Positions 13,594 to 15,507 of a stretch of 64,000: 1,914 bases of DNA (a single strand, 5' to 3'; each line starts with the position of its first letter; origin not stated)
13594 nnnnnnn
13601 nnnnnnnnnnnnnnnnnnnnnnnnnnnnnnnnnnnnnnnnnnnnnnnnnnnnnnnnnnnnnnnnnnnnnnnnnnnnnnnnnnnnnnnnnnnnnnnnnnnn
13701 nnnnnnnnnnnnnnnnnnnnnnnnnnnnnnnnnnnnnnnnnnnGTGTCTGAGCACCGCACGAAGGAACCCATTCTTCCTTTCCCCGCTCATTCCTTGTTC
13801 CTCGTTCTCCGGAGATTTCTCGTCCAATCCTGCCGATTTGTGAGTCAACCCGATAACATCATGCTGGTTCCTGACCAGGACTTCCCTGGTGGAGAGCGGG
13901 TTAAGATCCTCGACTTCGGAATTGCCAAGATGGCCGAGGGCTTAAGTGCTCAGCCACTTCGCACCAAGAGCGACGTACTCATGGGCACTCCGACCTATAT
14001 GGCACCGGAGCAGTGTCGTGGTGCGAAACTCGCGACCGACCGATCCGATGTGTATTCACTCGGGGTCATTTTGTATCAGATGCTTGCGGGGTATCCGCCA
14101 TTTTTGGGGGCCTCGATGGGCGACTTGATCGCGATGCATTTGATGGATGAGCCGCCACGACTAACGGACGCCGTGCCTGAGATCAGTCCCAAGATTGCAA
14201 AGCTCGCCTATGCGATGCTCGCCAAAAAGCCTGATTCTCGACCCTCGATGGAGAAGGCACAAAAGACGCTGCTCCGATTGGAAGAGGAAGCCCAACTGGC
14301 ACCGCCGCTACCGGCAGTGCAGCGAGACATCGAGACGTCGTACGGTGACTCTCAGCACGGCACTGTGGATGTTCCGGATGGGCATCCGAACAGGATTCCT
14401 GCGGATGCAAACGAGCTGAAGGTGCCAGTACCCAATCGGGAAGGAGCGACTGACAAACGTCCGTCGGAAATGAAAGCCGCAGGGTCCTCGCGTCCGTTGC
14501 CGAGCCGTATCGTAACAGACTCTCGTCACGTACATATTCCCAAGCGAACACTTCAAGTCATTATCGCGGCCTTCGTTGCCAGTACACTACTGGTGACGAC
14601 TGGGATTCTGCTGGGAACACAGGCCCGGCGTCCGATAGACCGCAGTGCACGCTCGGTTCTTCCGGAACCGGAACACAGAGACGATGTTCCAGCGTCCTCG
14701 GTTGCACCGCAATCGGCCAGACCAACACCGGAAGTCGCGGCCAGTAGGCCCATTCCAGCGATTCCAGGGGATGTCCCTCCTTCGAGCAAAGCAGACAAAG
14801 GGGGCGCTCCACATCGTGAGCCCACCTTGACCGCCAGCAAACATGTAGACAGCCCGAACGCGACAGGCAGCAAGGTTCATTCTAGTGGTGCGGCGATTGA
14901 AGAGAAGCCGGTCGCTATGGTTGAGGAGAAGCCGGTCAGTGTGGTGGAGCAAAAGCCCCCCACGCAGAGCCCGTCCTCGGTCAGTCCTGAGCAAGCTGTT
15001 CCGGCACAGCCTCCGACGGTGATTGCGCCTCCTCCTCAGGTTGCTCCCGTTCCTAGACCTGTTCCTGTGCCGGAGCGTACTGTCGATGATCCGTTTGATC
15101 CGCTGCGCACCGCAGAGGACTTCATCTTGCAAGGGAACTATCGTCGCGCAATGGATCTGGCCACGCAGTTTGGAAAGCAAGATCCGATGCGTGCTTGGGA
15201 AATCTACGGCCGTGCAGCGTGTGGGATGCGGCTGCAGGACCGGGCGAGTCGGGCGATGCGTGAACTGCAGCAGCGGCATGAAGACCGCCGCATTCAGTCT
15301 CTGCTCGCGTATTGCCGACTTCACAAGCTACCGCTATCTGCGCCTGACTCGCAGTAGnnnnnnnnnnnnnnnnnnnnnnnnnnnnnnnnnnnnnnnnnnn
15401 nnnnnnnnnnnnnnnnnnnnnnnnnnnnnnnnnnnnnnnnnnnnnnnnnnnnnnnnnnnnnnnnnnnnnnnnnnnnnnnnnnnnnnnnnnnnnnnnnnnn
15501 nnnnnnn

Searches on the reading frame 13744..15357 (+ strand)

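Call 10: search_protein_families(library=pfam, proteins=[window:13744-15357:+], max_evalue=0.001)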
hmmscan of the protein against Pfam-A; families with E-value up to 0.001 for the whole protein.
window:13744-15357:+ (537 aa): 2 families
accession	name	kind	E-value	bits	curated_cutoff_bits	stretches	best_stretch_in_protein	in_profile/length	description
PF00069.31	Pkinase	-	2.2e-21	76.9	31.7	1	36-174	126-259/263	Protein kinase domain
PF07714.23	PK_Tyr_Ser-Thr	-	1.5e-10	41.2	23.1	1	50-175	138-257/258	Protein tyrosine and serine/threonine kinase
